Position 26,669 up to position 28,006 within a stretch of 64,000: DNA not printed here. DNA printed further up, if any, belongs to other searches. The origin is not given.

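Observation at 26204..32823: Cluster of large Cys-rich secreted proteins sharing a paralogous ~315-aa C-terminal domain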

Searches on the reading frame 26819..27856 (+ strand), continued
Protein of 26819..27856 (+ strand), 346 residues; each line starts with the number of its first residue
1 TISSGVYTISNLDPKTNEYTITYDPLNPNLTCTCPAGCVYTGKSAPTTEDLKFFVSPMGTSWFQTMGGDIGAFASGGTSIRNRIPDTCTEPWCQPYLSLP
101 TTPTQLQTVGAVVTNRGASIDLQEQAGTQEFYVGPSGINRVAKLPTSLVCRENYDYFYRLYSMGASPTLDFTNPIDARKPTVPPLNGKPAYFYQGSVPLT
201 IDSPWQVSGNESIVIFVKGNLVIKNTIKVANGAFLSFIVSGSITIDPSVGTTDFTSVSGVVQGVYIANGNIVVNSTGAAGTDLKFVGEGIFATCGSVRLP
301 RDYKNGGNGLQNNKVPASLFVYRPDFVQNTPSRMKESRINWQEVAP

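Call 61: find_encoding_contigs(protein=P0012, flank=10000, max_places=2)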
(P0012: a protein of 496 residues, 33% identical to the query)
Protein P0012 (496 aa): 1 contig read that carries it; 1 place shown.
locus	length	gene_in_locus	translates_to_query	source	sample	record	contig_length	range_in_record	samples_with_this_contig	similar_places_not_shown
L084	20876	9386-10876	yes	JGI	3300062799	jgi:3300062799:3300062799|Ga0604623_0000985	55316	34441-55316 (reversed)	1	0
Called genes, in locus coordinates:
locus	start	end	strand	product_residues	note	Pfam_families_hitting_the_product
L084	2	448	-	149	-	?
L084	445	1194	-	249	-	PF00005:ABC_tran, PF13304:AAA_21 (faint)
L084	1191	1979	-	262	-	PF01061:ABC2_membrane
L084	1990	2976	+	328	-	-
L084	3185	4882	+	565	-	PF02543:Carbam_trans_N, PF16861:Carbam_trans_C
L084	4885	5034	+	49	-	PF19451:DUF5989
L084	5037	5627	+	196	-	PF02397:Bac_transf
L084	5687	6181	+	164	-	-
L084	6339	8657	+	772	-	-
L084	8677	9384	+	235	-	-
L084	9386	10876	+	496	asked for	PF23981:DUF7305 (weak)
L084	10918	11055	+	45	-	PF00468:Ribosomal_L34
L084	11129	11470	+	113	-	PF00825:Ribonuclease_P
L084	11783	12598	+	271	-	PF02096:60KD_IMP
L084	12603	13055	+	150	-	PF13083:KH_KhpA-B, PF01424:R3H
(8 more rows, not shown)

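Call 74: search_protein_families(library=pfam, proteins=[L015:12315-13145:-, L015:13936-15135:-, L015:15148-16218:-, L015:11394-12305:-, L015:4212-6038:+, L015:9537-10031:-, L064:84-1088:+, L064:1101-1646:+, L064:1642-2511:+, L064:4988-6664:+], max_evalue=0.01)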
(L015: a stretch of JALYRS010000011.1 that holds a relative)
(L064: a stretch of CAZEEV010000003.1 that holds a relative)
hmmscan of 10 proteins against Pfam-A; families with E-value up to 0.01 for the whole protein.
L015:12315-13145:- (277 aa): 2 families
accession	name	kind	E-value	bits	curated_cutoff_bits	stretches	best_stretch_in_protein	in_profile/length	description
PF06750.18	A24_N_bact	-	3.2e-28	98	23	1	15-101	2-82/84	Bacterial Peptidase A24 N-terminal domain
PF01478.23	Peptidase_A24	-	2.1e-09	38.2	26.5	1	124-233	2-103/104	Type IV leader peptidase family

L015:13936-15135:- (400 aa): 1 family
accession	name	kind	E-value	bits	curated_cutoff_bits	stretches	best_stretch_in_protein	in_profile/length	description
PF00482.28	T2SSF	-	1.6e-66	222.4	25.2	2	68-190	1-125/125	Type II secretion system (T2SS), protein F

L015:15148-16218:- (357 aa): 6 families
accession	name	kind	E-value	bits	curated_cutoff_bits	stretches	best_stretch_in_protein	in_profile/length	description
PF00437.27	T2SSE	-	5.8e-41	140.8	24.9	1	83-273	93-279/370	Type II/IV secretion system protein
PF25199.1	nSTAND_NTPase5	-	5.5e-05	23.5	34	1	98-167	14-82/145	Novel STAND NTPase 5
PF13555.12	AAA_29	-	0.00086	19.4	27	1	119-150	15-42/61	P-loop containing region of AAA domain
PF13191.12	AAA_16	-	0.00093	20.2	32.6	1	116-225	14-132/167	AAA ATPase domain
PF13401.12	AAA_22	-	0.0031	18.3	27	1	125-162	4-33/130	AAA domain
PF04851.21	ResIII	-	0.0053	17.1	22.5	1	118-175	20-73/164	Type III restriction enzyme, res subunit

L015:11394-12305:- (304 aa): 2 families
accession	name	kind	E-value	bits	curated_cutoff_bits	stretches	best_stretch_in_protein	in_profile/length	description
PF00801.26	PKD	-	2.1e-07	31.3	23.5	1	221-295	10-78/80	PKD domain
PF18911.6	PKD_4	-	0.00022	21.6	27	1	214-291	7-77/85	PKD domain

L015:4212-6038:+ (609 aa): 1 family
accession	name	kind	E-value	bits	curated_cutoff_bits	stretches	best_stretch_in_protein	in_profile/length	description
PF08239.17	SH3_3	-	7.3e-05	23.3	27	1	157-226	1-50/54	Bacterial SH3 domain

L015:9537-10031:- (165 aa): 1 family
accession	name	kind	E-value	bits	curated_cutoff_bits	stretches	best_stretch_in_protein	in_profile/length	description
PF07963.17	N_methyl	-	3.5e-05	23.6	21.2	1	8-32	2-26/27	Prokaryotic N-terminal methylation motif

L064:84-1088:+ (335 aa): 3 families
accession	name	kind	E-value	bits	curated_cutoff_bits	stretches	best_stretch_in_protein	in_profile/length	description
PF11104.14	PilM_2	-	1e-36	127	27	1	6-314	2-313/340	Type IV pilus assembly protein PilM;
PF14450.12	FtsA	-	1.5e-09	38.7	31.8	1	181-308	2-112/127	Cell division protein FtsA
PF25216.1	Volactin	-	2.1e-06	27.9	35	1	143-300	134-292/321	Volactin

L064:1101-1646:+ (182 aa): 2 families
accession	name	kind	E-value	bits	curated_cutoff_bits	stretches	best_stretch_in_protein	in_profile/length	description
PF06305.16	LapA_dom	-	0.0016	18.8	28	0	31-66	27-62/64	Lipopolysaccharide assembly protein A domain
PF09976.15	TPR_21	-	0.0041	17.3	25.5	1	29-74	9-54/193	Tetratricopeptide repeat-like domain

L064:1642-2511:+ (290 aa): 2 families
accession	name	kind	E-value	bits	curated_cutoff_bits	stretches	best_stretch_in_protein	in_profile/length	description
PF04350.18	PilO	-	0.0026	18.3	22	1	44-199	10-144/145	Pilus assembly protein, PilO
PF10741.14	T2SSM_b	-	0.0038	17.5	21.7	1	123-189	33-99/111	Type II secretion system (T2SS), protein M subtype b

L064:4988-6664:+ (559 aa): 0 families

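Call 85: find_encoding_contigs(protein=P0027, flank=10000, max_places=1)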
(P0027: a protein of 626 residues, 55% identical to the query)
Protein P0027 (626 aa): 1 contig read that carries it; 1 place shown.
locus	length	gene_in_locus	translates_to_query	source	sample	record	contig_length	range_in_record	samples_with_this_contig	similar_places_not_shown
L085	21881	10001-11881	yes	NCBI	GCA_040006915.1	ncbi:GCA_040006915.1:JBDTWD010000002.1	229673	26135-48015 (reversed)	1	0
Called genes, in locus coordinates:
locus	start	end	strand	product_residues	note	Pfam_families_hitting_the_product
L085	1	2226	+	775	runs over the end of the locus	PF18171:LSDAT_prok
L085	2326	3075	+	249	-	PF00318:Ribosomal_S2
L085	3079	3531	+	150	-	PF25025:EF-Ts_N (faint), PF00889:EF_TS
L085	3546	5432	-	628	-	PF03483:B3_4, PF03484:B5, PF17759:tRNA_synthFbeta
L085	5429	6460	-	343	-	PF02912:Phe_tRNA-synt_N (weak), PF01409:tRNA-synt_2d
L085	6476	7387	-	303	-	-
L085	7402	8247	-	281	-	PF06691:DUF1189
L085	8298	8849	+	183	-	PF01765:RRF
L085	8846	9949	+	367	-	PF02163:Peptidase_M50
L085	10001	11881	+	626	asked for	-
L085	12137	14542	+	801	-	PF08239:SH3_3 (weak)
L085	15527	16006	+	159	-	-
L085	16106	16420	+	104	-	-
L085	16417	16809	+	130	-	PF02661:Fic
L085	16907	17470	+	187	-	PF00149:Metallophos (faint), PF12850:Metallophos_2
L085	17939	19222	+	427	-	-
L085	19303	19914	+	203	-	-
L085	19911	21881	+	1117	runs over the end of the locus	-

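Call 86: find_encoding_contigs(protein=P0030, flank=10000, max_places=1)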
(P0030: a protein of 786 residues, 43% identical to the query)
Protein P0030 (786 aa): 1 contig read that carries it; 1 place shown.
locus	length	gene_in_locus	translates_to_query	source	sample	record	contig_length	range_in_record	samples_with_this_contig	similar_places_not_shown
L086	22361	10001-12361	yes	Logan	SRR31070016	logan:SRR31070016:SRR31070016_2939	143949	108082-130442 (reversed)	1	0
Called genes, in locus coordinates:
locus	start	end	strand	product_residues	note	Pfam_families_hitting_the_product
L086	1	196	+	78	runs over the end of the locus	PF13083:KH_KhpA-B, PF07650:KH_2 (faint), PF00013:KH_1 (weak)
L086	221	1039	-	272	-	PF04350:PilO (faint)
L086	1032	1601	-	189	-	-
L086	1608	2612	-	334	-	PF11104:PilM_2, PF25216:Volactin (faint), PF14450:FtsA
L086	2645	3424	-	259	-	-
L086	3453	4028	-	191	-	-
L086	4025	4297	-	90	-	-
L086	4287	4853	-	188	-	-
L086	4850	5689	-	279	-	PF01209:Ubie_methyltran (weak), PF13847:Methyltransf_31, PF08241:Methyltransf_11, PF08242:Methyltransf_12 (weak), PF13649:Methyltransf_25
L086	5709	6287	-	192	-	-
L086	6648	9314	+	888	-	-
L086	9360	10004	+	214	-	-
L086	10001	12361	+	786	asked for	-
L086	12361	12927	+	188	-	-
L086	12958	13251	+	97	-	-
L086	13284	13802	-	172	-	-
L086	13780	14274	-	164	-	PF07963:N_methyl (weak)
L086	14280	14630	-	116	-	PF08334:T2SSG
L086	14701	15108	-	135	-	PF07963:N_methyl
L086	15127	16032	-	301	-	-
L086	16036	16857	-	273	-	PF06750:A24_N_bact, PF01478:Peptidase_A24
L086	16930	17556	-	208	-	PF07963:N_methyl (weak)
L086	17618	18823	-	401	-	PF28597:T2SSF_N, PF00482:T2SSF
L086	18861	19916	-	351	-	PF00437:T2SSE, PF25199:nSTAND_NTPase5 (faint)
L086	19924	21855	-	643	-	PF05157:MshEN, PF00437:T2SSE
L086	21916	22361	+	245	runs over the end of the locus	PF13177:DNA_pol3_delta2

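Call 89: search_protein_families(library=pfam, alignment_id=A2, max_evalue=0.00001)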
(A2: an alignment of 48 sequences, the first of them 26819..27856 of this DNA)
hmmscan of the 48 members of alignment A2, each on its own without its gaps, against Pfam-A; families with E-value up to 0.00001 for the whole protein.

A. member 1, window:26819-27856:+ (346 aa): 0 families

B. families by the number of members that match (of 48 scanned): 5 families
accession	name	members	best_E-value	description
PF07691.17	PA14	4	1.4e-27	PA14 domain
PF23981.1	DUF7305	4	2.2e-08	Domain of unknown function (DUF7305)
PF17210.9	SdrD_B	1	4.2e-14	SdrD B-like domain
PF13620.12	CarboxypepD_reg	1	2e-07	Carboxypeptidase regulatory-like domain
PF00041.27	fn3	1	4e-07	Fibronectin type III domain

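Call 95: search_solved_structures(query=A6, max_evalue=1)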
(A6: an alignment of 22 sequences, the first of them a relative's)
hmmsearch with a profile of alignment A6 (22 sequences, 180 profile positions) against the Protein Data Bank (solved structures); distinct sequences matched with E-value up to 1: 10.
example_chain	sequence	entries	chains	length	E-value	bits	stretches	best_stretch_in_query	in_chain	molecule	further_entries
7tgg_A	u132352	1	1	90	7.3e-05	26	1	6-52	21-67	Geopilin domain 1 protein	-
9egp_A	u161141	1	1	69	0.00013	25.2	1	7-33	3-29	Geopilin domain 1 protein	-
9lab_B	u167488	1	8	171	0.00059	23.1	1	10-55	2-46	MSHA major pilin subunit MshA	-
9laa_A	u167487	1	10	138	0.0012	22.1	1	5-30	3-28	Type IV pilin protein PilA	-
6xxd_A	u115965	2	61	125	0.0056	19.9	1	15-76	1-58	PilA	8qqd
8pfb_G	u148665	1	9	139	0.037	17.2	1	15-127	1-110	Type IV pilin PilE1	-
2m7g_A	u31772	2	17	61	0.06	16.5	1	15-55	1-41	Geopilin domain 1 protein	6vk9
8tj2_C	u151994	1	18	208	0.11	15.7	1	15-56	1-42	Type IV major pilin protein PilA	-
6gv9_A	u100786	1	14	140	0.62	13.2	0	15-30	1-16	Prepilin peptidase-dependent protein D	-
5wda_A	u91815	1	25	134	0.62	13.2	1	15-57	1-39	General secretion pathway protein G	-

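Call 96: search_protein_families(library=ncbifam, alignment_id=A6, max_evalue=0.01)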
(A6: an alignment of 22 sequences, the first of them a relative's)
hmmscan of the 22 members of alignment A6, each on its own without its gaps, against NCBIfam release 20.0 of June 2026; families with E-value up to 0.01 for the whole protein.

A. member 1, L015:8968-9534:+ (189 aa): 5 families
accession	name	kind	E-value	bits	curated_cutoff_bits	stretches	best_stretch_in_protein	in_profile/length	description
TIGR02532.1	IV_pilin_GFxxxE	domain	0.00024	20.8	16.3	1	13-34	2-23/24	prepilin-type N-terminal cleavage/methylation domain-containing protein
NF041002.1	pilin_ComGF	equivalog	0.00031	21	80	1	13-80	2-68/139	competence type IV pilus minor pilin ComGF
NF007848.0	PRK10557.1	equivalog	0.00037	19.8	120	1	9-68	7-62/192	prepilin peptidase-dependent protein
NF038304.1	EPS_HpsC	equivalog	0.0007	19.3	200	1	7-63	15-67/318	hormogonium polysaccharide secretion pseudopilin HpsC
TIGR02596.1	TIGR02596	subfamily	0.0076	16.3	70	0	15-62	1-48/196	Verru_Chthon cassette protein D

B. families by the number of members that match (of 22 scanned): 22 families
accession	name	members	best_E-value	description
TIGR02532.1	IV_pilin_GFxxxE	18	1.9e-05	prepilin-type N-terminal cleavage/methylation domain-containing protein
NF007848.0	PRK10557.1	14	1.2e-05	prepilin peptidase-dependent protein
NF041002.1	pilin_ComGF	14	1.8e-05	competence type IV pilus minor pilin ComGF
NF038304.1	EPS_HpsC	10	9.7e-07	hormogonium polysaccharide secretion pseudopilin HpsC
NF040982.1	ComGD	10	0.00023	competence type IV pilus minor pilin ComGD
TIGR01708.2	typeII_sec_gspH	6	1.8e-05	type II secretion system minor pseudopilin GspH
TIGR02599.1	TIGR02599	5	8.5e-05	Verru_Chthon cassette protein C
NF041013.1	T4P_ComGE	5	0.00025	competence type IV pilus minor pilin ComGE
TIGR02596.1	TIGR02596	5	0.00099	Verru_Chthon cassette protein D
NF040999.1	pilin_ComGC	4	4.2e-05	competence type IV pilus major pilin ComGC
NF038303.1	EPS_HpsB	4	5.7e-05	hormogonium polysaccharide secretion pseudopilin HpsB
NF007800.0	PRK10506.1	4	0.0022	prepilin peptidase-dependent protein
TIGR01711.1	gspJ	3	4e-05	type II secretion system minor pseudopilin GspJ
TIGR01710.1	typeII_sec_gspG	2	4.1e-08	type II secretion system major pseudopilin GspG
NF041775.1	typeIV_PilA_Myxo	2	1.1e-05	type IV pilin protein PilA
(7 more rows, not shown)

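Call 99: find_encoding_contigs(protein=P0047, flank=10000, max_places=1)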
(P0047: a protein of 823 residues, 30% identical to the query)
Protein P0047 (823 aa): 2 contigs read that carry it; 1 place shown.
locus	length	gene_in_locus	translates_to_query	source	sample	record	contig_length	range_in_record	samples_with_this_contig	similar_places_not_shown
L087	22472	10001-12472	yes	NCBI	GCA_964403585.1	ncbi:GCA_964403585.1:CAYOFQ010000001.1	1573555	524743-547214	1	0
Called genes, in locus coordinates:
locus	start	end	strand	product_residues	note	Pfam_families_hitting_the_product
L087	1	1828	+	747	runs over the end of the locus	PF00092:VWA, PF13519:VWA_2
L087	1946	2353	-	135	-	PF02823:ATP-synt_DE_N, PF00401:ATP-synt_DE (weak)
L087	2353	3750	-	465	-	PF02874:ATP-synt_ab_N, PF00006:ATP-synt_ab, PF22919:ATP-synt_VA_C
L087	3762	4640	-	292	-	PF00231:ATP-synt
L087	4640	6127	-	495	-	PF02874:ATP-synt_ab_N, PF00006:ATP-synt_ab, PF00306:ATP-synt_ab_C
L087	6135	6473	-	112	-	PF00213:OSCP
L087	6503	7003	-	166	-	PF02326:YMF19 (weak), PF00430:ATP-synt_B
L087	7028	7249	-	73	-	PF00137:ATP-synt_C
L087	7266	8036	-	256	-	PF00119:ATP-synt_A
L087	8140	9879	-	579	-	-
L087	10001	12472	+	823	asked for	-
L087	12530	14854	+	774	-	-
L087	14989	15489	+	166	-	PF03449:GreA_GreB_N, PF01272:GreA_GreB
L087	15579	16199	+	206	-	PF00300:His_Phos_1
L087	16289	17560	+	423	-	PF02403:Seryl_tRNA_N, PF00587:tRNA-synt_2b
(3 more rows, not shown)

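Call 100: find_encoding_contigs(protein=P0028, flank=10000, max_places=1)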
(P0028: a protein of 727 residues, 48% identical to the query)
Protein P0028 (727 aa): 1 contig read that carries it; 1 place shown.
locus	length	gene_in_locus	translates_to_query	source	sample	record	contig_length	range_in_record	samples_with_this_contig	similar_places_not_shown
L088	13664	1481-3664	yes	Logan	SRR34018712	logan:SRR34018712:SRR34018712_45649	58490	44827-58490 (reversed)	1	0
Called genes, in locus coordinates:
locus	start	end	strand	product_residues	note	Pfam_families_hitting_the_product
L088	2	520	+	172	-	?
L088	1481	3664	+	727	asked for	PF07691:PA14, PF23981:DUF7305 (weak)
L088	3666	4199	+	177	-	-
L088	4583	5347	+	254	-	PF01048:PNP_UDP_1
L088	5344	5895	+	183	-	PF18306:LDcluster4, PF03641:Lysine_decarbox (weak)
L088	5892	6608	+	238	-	-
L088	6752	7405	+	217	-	PF00702:Hydrolase, PF12710:HAD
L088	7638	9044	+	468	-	-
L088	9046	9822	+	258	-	-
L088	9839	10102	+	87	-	-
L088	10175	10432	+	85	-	-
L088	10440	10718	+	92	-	-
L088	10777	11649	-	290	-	-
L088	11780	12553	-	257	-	-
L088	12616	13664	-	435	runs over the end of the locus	-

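Call 101: find_encoding_contigs(protein=P0045, flank=10000, max_places=1)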
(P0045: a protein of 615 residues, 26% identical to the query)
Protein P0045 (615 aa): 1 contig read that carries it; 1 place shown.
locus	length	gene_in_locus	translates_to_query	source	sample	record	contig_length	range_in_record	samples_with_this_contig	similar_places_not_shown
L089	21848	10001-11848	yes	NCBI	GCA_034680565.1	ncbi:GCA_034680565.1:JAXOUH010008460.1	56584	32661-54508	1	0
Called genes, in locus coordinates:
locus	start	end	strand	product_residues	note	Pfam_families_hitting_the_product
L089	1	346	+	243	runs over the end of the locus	PF00334:NDK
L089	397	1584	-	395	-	PF00149:Metallophos, PF14008:Metallophos_C (faint)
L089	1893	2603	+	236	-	PF00590:TP_methylase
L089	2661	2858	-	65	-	-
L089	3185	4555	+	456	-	PF12728:HTH_17, PF01546:Peptidase_M20, PF07687:M20_dimer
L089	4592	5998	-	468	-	PF08308:PEGA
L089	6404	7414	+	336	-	PF00022:Actin (weak), PF06723:MreB_Mbl, PF00012:HSP70, PF14450:FtsA (weak)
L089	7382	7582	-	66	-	-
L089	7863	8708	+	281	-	PF03808:Glyco_tran_WecG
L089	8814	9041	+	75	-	PF12728:HTH_17, PF00376:MerR (weak), PF13411:MerR_1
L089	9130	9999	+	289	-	-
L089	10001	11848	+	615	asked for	-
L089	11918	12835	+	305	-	PF14402:7TM_transglut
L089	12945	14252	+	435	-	PF14397:ATPgrasp_ST, PF02655:ATP-grasp_3 (faint), PF08443:RimK (weak), PF02955:GSH-S_ATP (faint), PF05618:RimB-like (faint)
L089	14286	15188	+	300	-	PF18030:Rimk_N (weak), PF14398:ATPgrasp_YheCD (faint), PF02222:ATP-grasp (weak), PF02786:CPSase_L_D2 (faint), PF02955:GSH-S_ATP, PF07478:Dala_Dala_lig_C (weak), PF08443:RimK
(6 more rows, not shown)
